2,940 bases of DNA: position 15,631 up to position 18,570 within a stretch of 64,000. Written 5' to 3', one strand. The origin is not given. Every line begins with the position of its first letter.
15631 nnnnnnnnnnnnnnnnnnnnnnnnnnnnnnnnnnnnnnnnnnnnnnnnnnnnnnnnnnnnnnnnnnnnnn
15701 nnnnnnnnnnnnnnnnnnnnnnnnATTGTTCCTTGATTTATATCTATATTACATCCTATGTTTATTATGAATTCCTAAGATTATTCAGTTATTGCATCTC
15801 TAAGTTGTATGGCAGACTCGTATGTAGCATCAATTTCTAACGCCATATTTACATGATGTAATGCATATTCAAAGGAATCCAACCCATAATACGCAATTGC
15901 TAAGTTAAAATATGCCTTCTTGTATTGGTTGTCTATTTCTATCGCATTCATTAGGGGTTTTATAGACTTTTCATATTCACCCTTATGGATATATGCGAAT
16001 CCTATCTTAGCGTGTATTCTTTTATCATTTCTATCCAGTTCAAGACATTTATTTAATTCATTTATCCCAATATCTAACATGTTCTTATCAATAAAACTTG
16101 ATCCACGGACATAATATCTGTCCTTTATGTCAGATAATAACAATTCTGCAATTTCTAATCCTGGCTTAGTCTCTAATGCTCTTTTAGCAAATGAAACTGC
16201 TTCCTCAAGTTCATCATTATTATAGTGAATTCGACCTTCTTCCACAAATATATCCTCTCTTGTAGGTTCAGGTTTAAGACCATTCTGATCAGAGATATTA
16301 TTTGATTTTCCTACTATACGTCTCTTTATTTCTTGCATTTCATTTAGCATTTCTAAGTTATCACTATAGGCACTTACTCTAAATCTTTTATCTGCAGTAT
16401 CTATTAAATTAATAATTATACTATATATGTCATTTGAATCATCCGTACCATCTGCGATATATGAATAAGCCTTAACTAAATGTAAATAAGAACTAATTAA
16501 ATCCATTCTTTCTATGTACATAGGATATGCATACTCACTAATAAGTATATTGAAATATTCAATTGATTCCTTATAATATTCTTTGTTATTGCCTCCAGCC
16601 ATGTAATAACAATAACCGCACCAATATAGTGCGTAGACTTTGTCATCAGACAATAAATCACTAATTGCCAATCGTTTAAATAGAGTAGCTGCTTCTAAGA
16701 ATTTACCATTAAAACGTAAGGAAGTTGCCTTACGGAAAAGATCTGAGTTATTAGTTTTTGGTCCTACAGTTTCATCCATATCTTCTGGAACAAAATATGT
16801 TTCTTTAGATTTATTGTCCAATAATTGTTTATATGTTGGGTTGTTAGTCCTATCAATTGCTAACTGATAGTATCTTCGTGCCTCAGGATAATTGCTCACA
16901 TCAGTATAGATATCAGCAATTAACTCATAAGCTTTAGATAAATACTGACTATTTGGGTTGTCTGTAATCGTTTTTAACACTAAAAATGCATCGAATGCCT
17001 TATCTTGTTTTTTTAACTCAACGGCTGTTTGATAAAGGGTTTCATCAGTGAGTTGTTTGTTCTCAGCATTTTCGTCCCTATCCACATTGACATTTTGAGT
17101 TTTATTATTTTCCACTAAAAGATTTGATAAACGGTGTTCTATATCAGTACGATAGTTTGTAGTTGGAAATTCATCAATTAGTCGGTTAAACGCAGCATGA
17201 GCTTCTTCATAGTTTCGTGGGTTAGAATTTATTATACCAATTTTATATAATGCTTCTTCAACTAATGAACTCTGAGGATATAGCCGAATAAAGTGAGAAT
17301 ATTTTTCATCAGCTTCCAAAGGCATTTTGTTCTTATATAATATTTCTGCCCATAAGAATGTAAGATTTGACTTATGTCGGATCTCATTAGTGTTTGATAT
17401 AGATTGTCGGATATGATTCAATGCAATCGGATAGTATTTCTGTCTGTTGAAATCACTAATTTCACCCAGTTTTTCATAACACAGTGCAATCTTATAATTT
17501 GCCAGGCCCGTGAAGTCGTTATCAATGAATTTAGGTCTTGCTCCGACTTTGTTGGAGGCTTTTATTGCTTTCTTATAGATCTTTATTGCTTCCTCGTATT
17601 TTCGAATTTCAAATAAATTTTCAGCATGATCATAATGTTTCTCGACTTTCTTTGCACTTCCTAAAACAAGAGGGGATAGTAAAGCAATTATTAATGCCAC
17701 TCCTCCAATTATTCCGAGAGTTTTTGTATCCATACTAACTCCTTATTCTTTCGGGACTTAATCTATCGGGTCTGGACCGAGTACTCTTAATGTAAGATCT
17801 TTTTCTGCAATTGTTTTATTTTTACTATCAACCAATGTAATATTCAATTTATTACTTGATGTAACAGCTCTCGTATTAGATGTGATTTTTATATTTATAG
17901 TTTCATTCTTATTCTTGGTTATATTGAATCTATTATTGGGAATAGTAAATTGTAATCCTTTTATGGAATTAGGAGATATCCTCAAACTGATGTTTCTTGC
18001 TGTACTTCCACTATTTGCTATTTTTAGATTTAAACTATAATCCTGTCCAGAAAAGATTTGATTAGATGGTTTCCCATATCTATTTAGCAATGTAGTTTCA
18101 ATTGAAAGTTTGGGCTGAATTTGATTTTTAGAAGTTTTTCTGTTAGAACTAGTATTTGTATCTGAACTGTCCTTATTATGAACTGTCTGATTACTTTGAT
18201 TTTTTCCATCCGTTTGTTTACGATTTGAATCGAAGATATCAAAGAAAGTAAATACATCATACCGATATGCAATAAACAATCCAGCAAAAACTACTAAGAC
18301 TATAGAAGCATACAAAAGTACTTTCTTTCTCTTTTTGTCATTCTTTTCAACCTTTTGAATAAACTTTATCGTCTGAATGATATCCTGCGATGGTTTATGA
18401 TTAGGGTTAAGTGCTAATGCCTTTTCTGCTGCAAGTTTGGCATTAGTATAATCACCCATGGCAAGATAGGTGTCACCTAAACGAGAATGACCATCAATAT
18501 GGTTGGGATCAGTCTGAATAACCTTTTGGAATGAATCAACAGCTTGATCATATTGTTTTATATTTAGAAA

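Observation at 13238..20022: Co-directional block: secreted WD40-propeller::trypsin-protease fusion followed by two giant TPR membrane proteins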

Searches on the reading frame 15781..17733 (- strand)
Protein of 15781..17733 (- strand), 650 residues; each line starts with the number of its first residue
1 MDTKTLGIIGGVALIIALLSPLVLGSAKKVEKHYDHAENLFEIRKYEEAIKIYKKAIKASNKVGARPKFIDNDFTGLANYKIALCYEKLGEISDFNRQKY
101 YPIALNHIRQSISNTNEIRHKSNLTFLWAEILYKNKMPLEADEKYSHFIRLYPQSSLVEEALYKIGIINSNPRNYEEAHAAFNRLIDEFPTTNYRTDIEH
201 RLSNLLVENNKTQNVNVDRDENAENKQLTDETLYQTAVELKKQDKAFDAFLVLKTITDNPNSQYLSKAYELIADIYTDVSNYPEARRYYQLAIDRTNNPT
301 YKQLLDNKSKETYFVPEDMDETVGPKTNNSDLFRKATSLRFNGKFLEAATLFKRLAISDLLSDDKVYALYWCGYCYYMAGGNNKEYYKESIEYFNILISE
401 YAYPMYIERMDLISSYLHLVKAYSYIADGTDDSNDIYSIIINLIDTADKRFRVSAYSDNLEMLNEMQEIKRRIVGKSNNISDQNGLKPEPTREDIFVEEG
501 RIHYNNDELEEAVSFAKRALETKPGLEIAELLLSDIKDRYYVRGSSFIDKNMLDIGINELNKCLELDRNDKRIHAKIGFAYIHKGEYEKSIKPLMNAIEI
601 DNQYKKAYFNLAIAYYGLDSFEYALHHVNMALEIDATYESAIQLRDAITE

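Call 3: search_protein_families(library=pfam, proteins=[window:15781-17733:-], max_evalue=0.01)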
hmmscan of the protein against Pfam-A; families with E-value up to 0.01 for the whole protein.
window:15781-17733:- (650 aa): 18 families
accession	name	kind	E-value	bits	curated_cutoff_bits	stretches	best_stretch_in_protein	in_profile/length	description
PF07719.23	TPR_2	-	2.7e-20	71.2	27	0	606-635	2-31/34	Tetratricopeptide repeat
PF13181.12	TPR_8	-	1.3e-16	59.7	25.7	0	573-603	3-33/34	Tetratricopeptide repeat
PF13424.12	TPR_12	-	8.4e-15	55.2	30.1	1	576-635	8-75/77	Tetratricopeptide repeat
PF13432.12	TPR_16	-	9e-14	52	32.7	0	334-380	2-45/65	Tetratricopeptide repeat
PF13174.12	TPR_6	-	9.6e-14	51.5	26.3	1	160-191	1-32/33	Tetratricopeptide repeat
PF00515.34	TPR_1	-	1.5e-12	47.2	27.8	1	606-637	2-33/34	Tetratricopeptide repeat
PF13428.12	TPR_14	-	8.5e-11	41.9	23.5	0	500-532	8-40/44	Tetratricopeptide repeat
PF14559.12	TPR_19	-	9.4e-11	42.3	25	0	596-638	16-58/68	Tetratricopeptide repeat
PF13414.12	TPR_11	-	3.9e-08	33.3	26.8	1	580-618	3-41/42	TPR repeat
PF13176.12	TPR_7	-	9.6e-07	28.9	27.9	0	268-296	1-31/36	Tetratricopeptide repeat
PF13374.12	TPR_10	-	1.2e-05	25.6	27.5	0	269-295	5-31/42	Tetratricopeptide repeat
PF09976.15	TPR_21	-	2.7e-05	24.4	25.5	1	174-308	54-187/193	Tetratricopeptide repeat-like domain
PF13525.12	YfiO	-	3e-05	24.3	25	1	132-205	52-136/203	Outer membrane lipoprotein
PF13431.12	TPR_17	-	4.2e-05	23.9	24.4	0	561-591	3-33/34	Tetratricopeptide repeat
PF14853.12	Fis1_TPR_C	-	0.00032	21.3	25.3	1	609-649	5-45/53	Fis1 C-terminal tetratricopeptide repeat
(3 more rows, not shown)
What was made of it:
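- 15781..17733 (-): Gene B, 650 aa: N-terminal TM anchor followed by an all-helical TPR solenoid. Call 3.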

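Call 4: search_protein_families(library=ncbifam, proteins=[window:15781-17733:-], max_evalue=0.01)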
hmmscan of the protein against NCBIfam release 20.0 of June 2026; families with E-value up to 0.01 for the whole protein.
window:15781-17733:- (650 aa): 13 families
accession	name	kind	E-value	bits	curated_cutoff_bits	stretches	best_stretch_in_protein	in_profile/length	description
TIGR03302.1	OM_YfiO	subfamily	1.7e-14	53.9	81.4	1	129-204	77-160/239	outer membrane protein assembly factor BamD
TIGR02795.1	tol_pal_ybgF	equivalog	2.9e-13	50.4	90.1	1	94-198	11-115/119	tol-pal system protein YbgF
NF040959.1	MamA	equivalog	4.4e-12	45.9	200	1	537-637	71-171/204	magnetosome protein MamA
TIGR02917.1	PEP_TPR_lipo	equivalog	5.9e-10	37.7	312.2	1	544-625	370-451/899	XrtA/PEP-CTERM system TPR-repeat protein PrsT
NF052312.1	T9SS_PorW_SprE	equivalog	1.3e-08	34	250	2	131-201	553-625/716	type IX secretion system periplasmic lipoprotein PorW/SprE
TIGR02552.1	LcrH_SycD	equivalog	1e-05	25.3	104.8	0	567-641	48-122/136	SycD/LcrH family type III secretion system chaperone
TIGR02521.1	type_IV_pilW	equivalog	1.2e-05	25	154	1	571-635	31-95/234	type IV pilus biogenesis/stability protein PilW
NF008068.0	PRK10803.1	equivalog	1.9e-05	24.8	383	1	104-204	162-262/263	cell division protein CpoB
NF008391.2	PRK11189.1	equivalog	4.9e-05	23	250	1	540-629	68-157/297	lipoprotein NlpI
NF008520.0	PRK11447.1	equivalog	0.00034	18.5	858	1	529-605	261-337/1157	cellulose synthase complex outer membrane protein BcsC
NF008753.0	PRK11788.1-1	equivalog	0.00049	19.3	395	0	549-646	192-290/389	lipopolysaccharide assembly protein LapB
NF008756.0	PRK11788.1-4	equivalog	0.0031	16.6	474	1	502-649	150-293/389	lipopolysaccharide assembly protein LapB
TIGR00990.1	3a0801s09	subfamily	0.0036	16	757.25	1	534-623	362-451/615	mitochondrial import receptor subunit TOM70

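Call 58: search_protein_families(library=padloc, proteins=[window:15781-17733:-], max_evalue=0.001)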
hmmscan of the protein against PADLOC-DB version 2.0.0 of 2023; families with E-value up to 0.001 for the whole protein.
window:15781-17733:- (650 aa): 0 families

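Call 60: find_homologous_proteins(query=window:15781-17733:-, max_evalue=0.00001)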
Query window:15781-17733:- (650 aa): 81 proteins with E <= 0.00001 among 8000 candidates.
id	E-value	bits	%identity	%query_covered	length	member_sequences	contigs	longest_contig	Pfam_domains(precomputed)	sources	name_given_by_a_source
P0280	0.0e+0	1413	98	100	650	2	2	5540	PF14853.13,PF13431.13,PF09976.16,PF13414.13,PF13176.13,PF13428.13,PF13374.13,PF14559.13,PF00515.35,PF13424.13,PF13432.13,PF13181.13,PF07719.24,PF13174.13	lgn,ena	-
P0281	0.0e+0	1271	89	100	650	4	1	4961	PF09976.16,PF13525.13,PF13414.13,PF13176.13,PF13428.13,PF14559.13,PF00515.35,PF12895.14,PF13424.13,PF13432.13,PF13181.13,PF07719.24,PF13174.13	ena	-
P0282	3.9e-284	962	68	100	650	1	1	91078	PF14559.13,PF13431.13,PF13414.13,PF00515.35,PF13424.13,PF13432.13,PF13428.13,PF13181.13,PF07719.24,PF13174.13,PF13374.13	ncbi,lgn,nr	ncbi:tetratricopeptide repeat protein [Candidatus Poribacteria bacterium]|nr:tetratricopeptide repea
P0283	8.6e-283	958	68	100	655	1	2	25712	PF14559.13,PF13414.13,PF00515.35,PF12895.14,PF13424.13,PF13432.13,PF13428.13,PF13181.13,PF07719.24,PF13174.13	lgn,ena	-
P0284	5.5e-181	621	49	100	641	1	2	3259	PF14559.13,PF13414.13,PF00515.35,PF13424.13,PF13432.13,PF13181.13,PF07719.24,PF13174.13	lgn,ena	-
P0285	7.3e-179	614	49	100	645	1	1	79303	PF14559.13,PF13414.13,PF00515.35,PF13424.13,PF13432.13,PF13181.13,PF07719.24,PF13174.13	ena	-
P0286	3.8e-178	612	46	99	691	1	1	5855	PF14559.13,PF13414.13,PF00515.35,PF13424.13,PF13432.13,PF13428.13,PF13181.13,PF07719.24,PF13174.13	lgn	-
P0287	1.5e-172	593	44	100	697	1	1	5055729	PF13414.13,PF13371.13,PF00515.35,PF12895.14,PF13424.13,PF13432.13,PF13181.13,PF07719.24,PF13174.13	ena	-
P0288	2.6e-123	431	38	100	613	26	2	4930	PF25063.1,PF13431.13,PF09976.16,PF23914.2,PF13525.13,PF13414.13,PF13176.13,PF13428.13,PF13374.13,PF14559.13,PF24575.2,PF25068.3,PF13371.13,PF00515.35,PF12895.14,PF13424.13,PF21033.5,PF13432.13,PF13181.13,PF07719.24,PF13174.13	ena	-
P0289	1.3e-119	419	38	100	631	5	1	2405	PF25063.1,PF14853.13,PF13431.13,PF13414.13,PF13176.13,PF13428.13,PF14559.13,PF00515.35,PF12895.14,PF13424.13,PF21033.5,PF13432.13,PF13181.13,PF14561.13,PF07719.24,PF13174.13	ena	-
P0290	9.7e-115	403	37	100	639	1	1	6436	PF14853.13,PF13431.13,PF13414.13,PF13176.13,PF13428.13,PF14559.13,PF00515.35,PF12895.14,PF13424.13,PF13432.13,PF13181.13,PF07719.24,PF13174.13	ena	-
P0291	1.8e-114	402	37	100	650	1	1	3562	PF13431.13,PF13525.13,PF13414.13,PF13176.13,PF13428.13,PF13374.13,PF14559.13,PF24575.2,PF00515.35,PF13424.13,PF13432.13,PF13181.13,PF07719.24,PF13174.13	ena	-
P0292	7.3e-114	400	36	98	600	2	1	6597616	PF25063.1,PF13431.13,PF09976.16,PF23914.2,PF13525.13,PF13414.13,PF13176.13,PF13428.13,PF13374.13,PF14559.13,PF24575.2,PF13371.13,PF00515.35,PF12895.14,PF13424.13,PF21033.5,PF13432.13,PF13181.13,PF07719.24,PF13174.13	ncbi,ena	-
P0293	3.5e-113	397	38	100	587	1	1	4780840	PF25063.1,PF14853.13,PF13431.13,PF09976.16,PF13525.13,PF13414.13,PF13176.13,PF13428.13,PF13374.13,PF14559.13,PF24575.2,PF13371.13,PF00515.35,PF12895.14,PF13424.13,PF21033.5,PF13432.13,PF13181.13,PF07719.24,PF13174.13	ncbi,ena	-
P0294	7.6e-109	383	38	100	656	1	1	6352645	PF25063.1,PF14853.13,PF13431.13,PF13525.13,PF13414.13,PF25058.2,PF13176.13,PF13428.13,PF25064.2,PF14559.13,PF24575.2,PF17874.8,PF00515.35,PF12895.14,PF13424.13,PF21033.5,PF13432.13,PF13181.13,PF07719.24,PF13174.13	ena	-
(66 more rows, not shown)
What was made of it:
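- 15781..17733 (-): Full-length homologues with a source name are all Poribacteria (call 60).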

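Call 73: predict_structure(alignment_id=A3)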
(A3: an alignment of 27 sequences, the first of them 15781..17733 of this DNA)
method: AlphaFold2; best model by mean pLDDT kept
length: 650 residues; sequences in the alignment: 27
mean_pLDDT: 84.6   pTM: 0.70
mean pLDDT of the five models: 84.6, 84.6, 83.8, 80.9, 79.6
residues with pLDDT >= 90: 304; 70-90: 266; 50-70: 58; < 50: 22
segments of 3 or more residues with pLDDT < 50: 215-225, 481-488
pLDDT, mean of each block of 10 residues (from residue 1): 70 67 67 94 97 93 74 91 97 94 96 91 96 93 96 92 93 79 86 84 82 50 57 92 87 89 93 87 86 94 92 76 55 78 83 86 85 90 86 92 75 89 80 82 91 68 77 68 46 87 81 95 87 81 76 90 92 92 94 96 93 95 97 90 90
secondary structure, 60 per line:
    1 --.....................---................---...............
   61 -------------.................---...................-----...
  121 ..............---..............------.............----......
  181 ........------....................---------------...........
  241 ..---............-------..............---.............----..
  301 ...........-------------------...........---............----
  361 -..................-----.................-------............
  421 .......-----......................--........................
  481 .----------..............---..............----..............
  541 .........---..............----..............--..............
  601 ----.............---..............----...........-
elements in order: H3-23 H27-42 H46-60 H74-90 H94-112 H118-134 H138-151 H158-170 H175-188 H195-214 H230-242 H246-257 H265-278 H282-294 H299-311 H331-341 H345-356 H362-379 H385-401 H409-427 H433-454 H457-481 H492-505 H509-522 H527-549 H553-566 H571-584 H587-600 H605-617 H621-634 H639-649
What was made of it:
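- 15781..17733 (-): AF2 model in call 73 (pLDDT 84.6) shows helix 3-23 and then about 30 helices.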

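Call 76: fold_search(model_id=the predicted structure, library=pdb)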
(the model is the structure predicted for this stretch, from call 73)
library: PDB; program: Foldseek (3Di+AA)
matches with E <= 10: 1722; with E <= 0.001: 327
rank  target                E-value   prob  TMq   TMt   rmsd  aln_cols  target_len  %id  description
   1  9hvq_Q                2.0e-09  1.00  0.20  0.15  23.8       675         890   12  Structure of the transcribing Pol II-DSIF-PAF-SPT6-RECQL5 complex (released 2025-07-16)
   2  4ui9_H                3.0e-09  1.00  0.19  0.25  22.9       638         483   12  Atomic structure of the human Anaphase-Promoting Complex (released 2015-06-17)
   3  7xn7_q                3.0e-09  1.00  0.17  0.12  27.6       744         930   14  RNA polymerase II elongation complex containing Spt4/5, Elf1, Spt6, Spn1 and Paf1C (released 2022-09-07)
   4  4buj_F                3.9e-09  1.00  0.21  0.11  29.4       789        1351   12  Crystal structure of the S. cerevisiae Ski2-3-8 complex (released 2013-08-28)
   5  9rtt_Q                5.0e-09  1.00  0.20  0.15  24.9       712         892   12  Activated Elongation Complex with IWS1 and ELOF1 (released 2025-09-03)
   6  5g05_H                5.6e-09  1.00  0.19  0.25  22.6       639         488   12  Cryo-EM structure of combined apo phosphorylated APC (released 2016-05-25)
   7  8fgw_D                1.1e-08  1.00  0.19  0.11  27.5       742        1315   12  Human IFT-A complex structures provide molecular insights into ciliary transport (released 2023-02-22)
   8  5l9u_F                1.2e-08  1.00  0.20  0.27  22.8       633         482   12  Model of human Anaphase-promoting complex/Cyclosome (APC/C-CDH1) with a cross linked Ubiquitin variant-substrate-UBE2C (released 2016-09-14)
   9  4ui9_F                1.2e-08  1.00  0.20  0.25  23.6       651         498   12  Atomic structure of the human Anaphase-Promoting Complex (released 2015-06-17)
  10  8q9t_E                1.2e-08  1.00  0.20  0.13  30.3       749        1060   12  CryoEM structure of a S. Cerevisiae Ski238 complex bound to RNA (released 2023-11-29)
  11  6q6g_P                1.3e-08  1.00  0.19  0.25  22.8       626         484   12  Cryo-EM structure of the APC/C-Cdc20-Cdk2-cyclinA2-Cks2 complex, the D1 box class (released 2019-09-11)
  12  4buj_B                1.3e-08  1.00  0.21  0.11  29.7       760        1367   13  Crystal structure of the S. cerevisiae Ski2-3-8 complex (released 2013-08-28)
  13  7y4i_A                1.5e-08  1.00  0.17  0.14  21.7       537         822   14  Crystal structure of SPINDLY in complex with GDP (released 2022-12-07)
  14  6bq1_B                1.5e-08  1.00  0.20  0.18  22.4       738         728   14  Human PI4KIIIa lipid kinase complex (released 2017-12-13)
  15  8dtf_A                1.6e-08  1.00  0.18  0.15  22.5       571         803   13  Cryo-EM structure of the full length Arabidopsis SPY with complete TPRs (released 2023-03-08)
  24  9hmf_L                3.0e-08  1.00  0.22  0.21  25.4       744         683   12  Periplasmic scaffold of the Campylobacter jejuni flagellar motor (alpha carbon trace) (released 2024-12-25)
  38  9hmf_K                8.0e-08  1.00  0.20  0.17  36.6       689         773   11  Periplasmic scaffold of the Campylobacter jejuni flagellar motor (alpha carbon trace) (released 2024-12-25)
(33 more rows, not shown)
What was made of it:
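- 15781..17733 (-): Foldseek matches generic TPR scaffolds (call 76).
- Closest known: Campylobacter jejuni periplasmic flagellar scaffold. Same: B's model weakly matches the PflA/PflB chains of 9hmf (call 76, TM about 0.2).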

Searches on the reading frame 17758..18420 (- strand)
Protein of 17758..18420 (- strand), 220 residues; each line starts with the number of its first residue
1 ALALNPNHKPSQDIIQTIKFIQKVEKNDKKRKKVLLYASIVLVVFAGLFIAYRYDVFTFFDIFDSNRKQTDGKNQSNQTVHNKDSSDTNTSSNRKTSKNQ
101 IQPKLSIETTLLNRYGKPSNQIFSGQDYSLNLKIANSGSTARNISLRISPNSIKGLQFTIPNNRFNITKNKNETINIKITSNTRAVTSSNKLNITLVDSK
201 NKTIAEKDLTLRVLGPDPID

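Call 38: find_homologous_proteins(query=window:17758-18420:-, max_evalue=0.001)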
Query window:17758-18420:-: 178 candidates shared short words with the query, none scored E <= 0.001.
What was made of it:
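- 17761..18102 (-): C-terminal extracytoplasmic domain of A (aa about 641-754), probably an Ig-like β-sandwich. It belongs to no curated family. A search of 5.8 billion proteins with this part found nothing at E<=0.001 (call 38).
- Tried and rejected: Homology search with A's last 220 aa: no hit at E<=0.001 (call 38).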
